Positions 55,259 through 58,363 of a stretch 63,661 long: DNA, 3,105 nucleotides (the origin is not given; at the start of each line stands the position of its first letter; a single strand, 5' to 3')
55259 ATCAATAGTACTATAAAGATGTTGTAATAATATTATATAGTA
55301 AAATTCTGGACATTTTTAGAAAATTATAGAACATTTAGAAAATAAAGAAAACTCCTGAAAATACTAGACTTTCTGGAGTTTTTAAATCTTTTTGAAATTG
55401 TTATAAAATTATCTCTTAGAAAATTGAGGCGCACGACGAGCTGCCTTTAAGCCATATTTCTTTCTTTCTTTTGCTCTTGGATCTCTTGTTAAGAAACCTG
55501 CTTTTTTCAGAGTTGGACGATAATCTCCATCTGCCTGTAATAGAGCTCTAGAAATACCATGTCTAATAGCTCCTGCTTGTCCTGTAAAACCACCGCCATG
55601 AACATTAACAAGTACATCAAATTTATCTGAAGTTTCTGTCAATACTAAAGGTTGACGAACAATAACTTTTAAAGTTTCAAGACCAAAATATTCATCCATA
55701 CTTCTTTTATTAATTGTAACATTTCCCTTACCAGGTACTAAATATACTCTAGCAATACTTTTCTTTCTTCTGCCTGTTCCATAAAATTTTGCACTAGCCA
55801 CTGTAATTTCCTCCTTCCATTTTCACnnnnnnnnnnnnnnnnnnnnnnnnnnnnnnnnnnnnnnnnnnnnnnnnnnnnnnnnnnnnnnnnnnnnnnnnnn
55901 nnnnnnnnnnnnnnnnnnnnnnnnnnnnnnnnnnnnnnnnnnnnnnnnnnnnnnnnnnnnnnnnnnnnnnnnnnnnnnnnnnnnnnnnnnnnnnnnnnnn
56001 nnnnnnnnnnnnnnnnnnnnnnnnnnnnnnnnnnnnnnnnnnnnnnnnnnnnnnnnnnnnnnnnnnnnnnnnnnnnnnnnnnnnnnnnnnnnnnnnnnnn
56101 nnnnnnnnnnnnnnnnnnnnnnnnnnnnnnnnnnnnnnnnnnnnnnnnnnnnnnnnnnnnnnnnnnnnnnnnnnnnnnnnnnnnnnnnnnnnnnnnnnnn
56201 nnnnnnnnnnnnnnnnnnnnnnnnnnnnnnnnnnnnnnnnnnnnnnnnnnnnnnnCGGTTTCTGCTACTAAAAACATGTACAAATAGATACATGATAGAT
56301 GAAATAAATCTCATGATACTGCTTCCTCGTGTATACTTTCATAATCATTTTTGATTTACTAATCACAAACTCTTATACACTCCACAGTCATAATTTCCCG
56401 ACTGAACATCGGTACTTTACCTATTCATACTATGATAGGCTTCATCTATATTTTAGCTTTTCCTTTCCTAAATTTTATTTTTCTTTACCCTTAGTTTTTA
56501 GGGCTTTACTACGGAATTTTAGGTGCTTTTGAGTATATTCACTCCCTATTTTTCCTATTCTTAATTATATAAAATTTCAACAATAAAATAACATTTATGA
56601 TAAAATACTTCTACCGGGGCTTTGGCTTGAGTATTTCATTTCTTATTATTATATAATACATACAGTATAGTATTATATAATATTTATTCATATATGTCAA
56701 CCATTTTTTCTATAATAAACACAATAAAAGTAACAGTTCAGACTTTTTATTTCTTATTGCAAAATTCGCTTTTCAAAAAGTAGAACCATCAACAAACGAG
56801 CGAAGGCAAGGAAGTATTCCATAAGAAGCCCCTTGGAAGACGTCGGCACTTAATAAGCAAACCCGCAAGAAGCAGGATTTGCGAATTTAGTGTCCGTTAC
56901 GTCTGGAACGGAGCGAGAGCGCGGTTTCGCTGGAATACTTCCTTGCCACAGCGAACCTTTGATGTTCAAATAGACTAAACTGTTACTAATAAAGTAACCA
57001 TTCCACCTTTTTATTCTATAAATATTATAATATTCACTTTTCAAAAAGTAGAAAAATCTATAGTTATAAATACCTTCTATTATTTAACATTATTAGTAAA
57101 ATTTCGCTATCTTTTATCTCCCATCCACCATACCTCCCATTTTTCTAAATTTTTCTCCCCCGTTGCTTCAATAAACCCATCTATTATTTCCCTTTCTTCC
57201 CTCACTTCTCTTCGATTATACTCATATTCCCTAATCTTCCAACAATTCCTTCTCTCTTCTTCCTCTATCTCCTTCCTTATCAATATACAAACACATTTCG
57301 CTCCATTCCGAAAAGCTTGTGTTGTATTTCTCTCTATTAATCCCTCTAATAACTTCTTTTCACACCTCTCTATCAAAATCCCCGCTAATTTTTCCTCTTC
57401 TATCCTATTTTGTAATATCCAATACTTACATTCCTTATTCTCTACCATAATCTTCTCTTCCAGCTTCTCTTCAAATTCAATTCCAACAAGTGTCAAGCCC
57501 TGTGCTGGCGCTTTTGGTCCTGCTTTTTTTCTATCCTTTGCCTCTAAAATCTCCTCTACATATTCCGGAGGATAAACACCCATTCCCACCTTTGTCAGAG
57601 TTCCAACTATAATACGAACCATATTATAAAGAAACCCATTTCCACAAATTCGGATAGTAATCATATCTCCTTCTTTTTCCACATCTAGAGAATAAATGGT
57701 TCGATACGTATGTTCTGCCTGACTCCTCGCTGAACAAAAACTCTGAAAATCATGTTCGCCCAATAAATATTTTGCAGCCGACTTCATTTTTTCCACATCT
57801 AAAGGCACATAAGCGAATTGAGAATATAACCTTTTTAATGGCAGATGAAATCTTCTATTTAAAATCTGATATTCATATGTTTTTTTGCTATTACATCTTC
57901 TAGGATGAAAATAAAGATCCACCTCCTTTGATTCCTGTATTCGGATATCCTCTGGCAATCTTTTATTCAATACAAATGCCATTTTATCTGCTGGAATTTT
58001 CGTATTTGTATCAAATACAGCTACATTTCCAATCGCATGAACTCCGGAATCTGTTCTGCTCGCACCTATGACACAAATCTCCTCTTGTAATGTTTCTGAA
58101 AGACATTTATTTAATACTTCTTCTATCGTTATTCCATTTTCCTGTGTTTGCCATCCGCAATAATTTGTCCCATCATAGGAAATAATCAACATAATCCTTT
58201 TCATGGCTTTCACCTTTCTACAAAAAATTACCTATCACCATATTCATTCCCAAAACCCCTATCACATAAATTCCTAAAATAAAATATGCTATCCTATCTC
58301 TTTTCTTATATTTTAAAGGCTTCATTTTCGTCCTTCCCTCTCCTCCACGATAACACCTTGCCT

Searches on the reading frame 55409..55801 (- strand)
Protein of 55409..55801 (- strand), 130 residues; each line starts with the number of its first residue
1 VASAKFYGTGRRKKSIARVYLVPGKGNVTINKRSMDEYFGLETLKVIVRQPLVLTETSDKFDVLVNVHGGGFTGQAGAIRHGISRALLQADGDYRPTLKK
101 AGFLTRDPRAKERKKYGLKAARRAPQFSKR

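Call 14: search_protein_families(library=pfam, proteins=[window:55409-55801:-])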
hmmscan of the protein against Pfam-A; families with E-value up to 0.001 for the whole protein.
window:55409-55801:- (130 aa): 1 family
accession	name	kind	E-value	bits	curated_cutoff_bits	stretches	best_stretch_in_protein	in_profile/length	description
PF00380.25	Ribosomal_S9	-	8.9e-51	171.9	22.5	1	10-130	1-121/121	Ribosomal protein S9/S16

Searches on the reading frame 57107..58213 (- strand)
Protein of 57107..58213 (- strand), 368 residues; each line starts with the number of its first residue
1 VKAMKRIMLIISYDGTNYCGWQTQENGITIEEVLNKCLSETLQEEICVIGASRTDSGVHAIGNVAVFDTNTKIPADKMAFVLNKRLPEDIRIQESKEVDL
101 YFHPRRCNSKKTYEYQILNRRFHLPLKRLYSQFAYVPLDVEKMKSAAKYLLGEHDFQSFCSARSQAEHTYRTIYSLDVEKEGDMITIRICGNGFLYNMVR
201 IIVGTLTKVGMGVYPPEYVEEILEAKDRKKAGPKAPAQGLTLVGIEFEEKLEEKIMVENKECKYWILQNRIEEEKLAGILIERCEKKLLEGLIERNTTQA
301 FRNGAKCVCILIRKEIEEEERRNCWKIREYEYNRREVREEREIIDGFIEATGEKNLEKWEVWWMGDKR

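Call 14: search_protein_families(library=pfam, proteins=[window:57107-58213:-])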
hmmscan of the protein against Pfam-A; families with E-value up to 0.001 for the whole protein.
window:57107-58213:- (368 aa): 1 family
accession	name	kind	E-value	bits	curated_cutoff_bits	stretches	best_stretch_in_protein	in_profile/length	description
PF01416.25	PseudoU_synth_1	-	7.7e-50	168.3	23.3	2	146-247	1-107/108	tRNA pseudouridine synthase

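Call 74: find_homologous_proteins(query=window:57107-58213:-, max_evalue=1e-40)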
Query window:57107-58213:- (368 aa): 8000 proteins with E <= 1e-40 among 8000 candidates; the best 120 are listed.
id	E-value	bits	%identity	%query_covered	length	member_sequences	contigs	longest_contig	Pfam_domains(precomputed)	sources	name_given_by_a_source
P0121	8.6e-236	800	96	99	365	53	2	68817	PF01416.26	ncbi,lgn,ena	-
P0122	7.7e-171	586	76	92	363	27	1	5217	PF01416.26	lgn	-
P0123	3.2e-142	492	94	63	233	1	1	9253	PF01416.26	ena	-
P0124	2.4e-141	489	94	63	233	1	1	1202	PF01416.26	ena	-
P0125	3.2e-136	473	63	90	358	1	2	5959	PF01416.26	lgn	-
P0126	1.5e-134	467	68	86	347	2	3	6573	PF01416.26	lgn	-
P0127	3.9e-134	466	68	86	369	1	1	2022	PF01416.26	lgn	-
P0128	7.5e-133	461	67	83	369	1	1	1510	PF01416.26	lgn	-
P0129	9.8e-133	461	67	85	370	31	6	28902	PF01416.26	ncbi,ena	-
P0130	1.7e-132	460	68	86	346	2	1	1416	PF01416.26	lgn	-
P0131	4.2e-132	459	63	89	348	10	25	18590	PF01416.26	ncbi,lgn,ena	-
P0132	7.0e-132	458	66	83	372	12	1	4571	PF01416.26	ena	-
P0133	1.0e-131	458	60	95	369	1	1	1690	PF01416.26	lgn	-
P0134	1.2e-131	457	65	83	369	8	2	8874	PF01416.26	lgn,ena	-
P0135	3.9e-131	456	66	85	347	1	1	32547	PF01416.26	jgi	-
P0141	2.0e-130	453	66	84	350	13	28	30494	PF01416.26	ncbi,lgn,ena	-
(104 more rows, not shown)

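Call 75: find_encoding_contigs(protein=P0122, flank=6000, max_places=2)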
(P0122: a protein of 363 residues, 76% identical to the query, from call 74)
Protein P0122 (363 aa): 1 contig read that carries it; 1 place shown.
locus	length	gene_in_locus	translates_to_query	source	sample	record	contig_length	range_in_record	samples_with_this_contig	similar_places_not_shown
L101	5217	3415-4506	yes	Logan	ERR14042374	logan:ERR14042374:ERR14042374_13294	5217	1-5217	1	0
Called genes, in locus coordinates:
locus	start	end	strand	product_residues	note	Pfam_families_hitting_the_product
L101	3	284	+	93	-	?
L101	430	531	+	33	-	-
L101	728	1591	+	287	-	PF00005:ABC_tran, PF13304:AAA_21 (faint), PF02463:SMC_N (weak)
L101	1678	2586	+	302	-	PF02463:SMC_N (weak), PF00005:ABC_tran, PF13401:AAA_22 (faint), PF13304:AAA_21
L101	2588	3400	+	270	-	PF02361:CbiQ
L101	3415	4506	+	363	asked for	PF01416:PseudoU_synth_1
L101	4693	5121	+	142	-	PF00572:Ribosomal_L13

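Call 76: find_encoding_contigs(protein=P0129, flank=8000, max_places=2)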
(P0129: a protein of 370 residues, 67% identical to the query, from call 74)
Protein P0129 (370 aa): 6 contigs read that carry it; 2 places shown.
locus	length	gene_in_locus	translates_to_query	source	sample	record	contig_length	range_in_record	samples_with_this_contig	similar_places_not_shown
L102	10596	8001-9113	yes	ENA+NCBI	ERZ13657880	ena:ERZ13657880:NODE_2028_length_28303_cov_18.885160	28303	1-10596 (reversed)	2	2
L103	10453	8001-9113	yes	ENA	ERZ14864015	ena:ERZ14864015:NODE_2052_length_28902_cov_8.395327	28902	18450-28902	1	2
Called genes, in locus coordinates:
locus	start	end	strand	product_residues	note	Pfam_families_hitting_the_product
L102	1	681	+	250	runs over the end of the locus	PF00557:Peptidase_M24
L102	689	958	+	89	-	-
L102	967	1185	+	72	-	PF01176:eIF-1a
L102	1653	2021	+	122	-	PF00416:Ribosomal_S13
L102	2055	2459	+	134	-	PF00411:Ribosomal_S11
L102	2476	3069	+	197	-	PF00163:Ribosomal_S4, PF01479:S4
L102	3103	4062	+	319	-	PF01193:RNA_pol_L, PF01000:RNA_pol_A_bac, PF03118:RNA_pol_A_CTD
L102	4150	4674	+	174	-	PF01196:Ribosomal_L17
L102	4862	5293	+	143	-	PF01209:Ubie_methyltran (weak), PF05175:MTS (faint), PF13489:Methyltransf_23 (weak), PF13847:Methyltransf_31, PF08241:Methyltransf_11, PF08242:Methyltransf_12 (weak), PF13649:Methyltransf_25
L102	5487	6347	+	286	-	PF00005:ABC_tran, PF02463:SMC_N (weak), PF27471:EcfA1_C (weak)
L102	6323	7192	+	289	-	PF02463:SMC_N (faint), PF00005:ABC_tran, PF13304:AAA_21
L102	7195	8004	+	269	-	PF02361:CbiQ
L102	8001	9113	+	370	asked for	PF01416:PseudoU_synth_1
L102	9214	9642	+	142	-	PF00572:Ribosomal_L13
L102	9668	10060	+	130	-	PF00380:Ribosomal_S9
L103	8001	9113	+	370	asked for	PF01416:PseudoU_synth_1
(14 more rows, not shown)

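Call 77: find_encoding_contigs(protein=P0141, flank=8000, max_places=2)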
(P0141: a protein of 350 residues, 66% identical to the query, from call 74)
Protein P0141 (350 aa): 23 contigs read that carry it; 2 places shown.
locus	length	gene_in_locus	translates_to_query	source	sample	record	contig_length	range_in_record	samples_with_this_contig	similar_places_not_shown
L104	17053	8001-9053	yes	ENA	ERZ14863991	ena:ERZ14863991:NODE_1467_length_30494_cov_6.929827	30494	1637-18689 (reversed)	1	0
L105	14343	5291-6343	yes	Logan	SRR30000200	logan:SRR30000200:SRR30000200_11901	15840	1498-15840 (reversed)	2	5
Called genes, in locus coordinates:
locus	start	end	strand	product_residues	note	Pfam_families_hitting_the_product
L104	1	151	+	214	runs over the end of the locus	PF00406:ADK, PF13207:AAA_17, PF05191:ADK_lid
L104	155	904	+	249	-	PF00557:Peptidase_M24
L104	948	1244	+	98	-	-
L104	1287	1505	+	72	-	PF01176:eIF-1a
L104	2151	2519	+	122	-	PF00416:Ribosomal_S13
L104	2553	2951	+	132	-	PF00411:Ribosomal_S11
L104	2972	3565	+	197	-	PF00163:Ribosomal_S4, PF01479:S4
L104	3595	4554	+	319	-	PF01193:RNA_pol_L, PF01000:RNA_pol_A_bac, PF03118:RNA_pol_A_CTD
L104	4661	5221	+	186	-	PF01196:Ribosomal_L17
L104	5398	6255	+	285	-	PF02463:SMC_N, PF00005:ABC_tran, PF13304:AAA_21 (faint)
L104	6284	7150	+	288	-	PF02463:SMC_N (weak), PF00005:ABC_tran, PF13304:AAA_21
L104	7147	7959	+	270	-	PF02361:CbiQ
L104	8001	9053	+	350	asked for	PF01416:PseudoU_synth_1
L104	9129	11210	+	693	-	PF01301:Glyco_hydro_35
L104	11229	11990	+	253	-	PF12746:GNAT_acetyltran, PF00583:Acetyltransf_1, PF13508:Acetyltransf_7 (weak)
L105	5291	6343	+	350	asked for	PF01416:PseudoU_synth_1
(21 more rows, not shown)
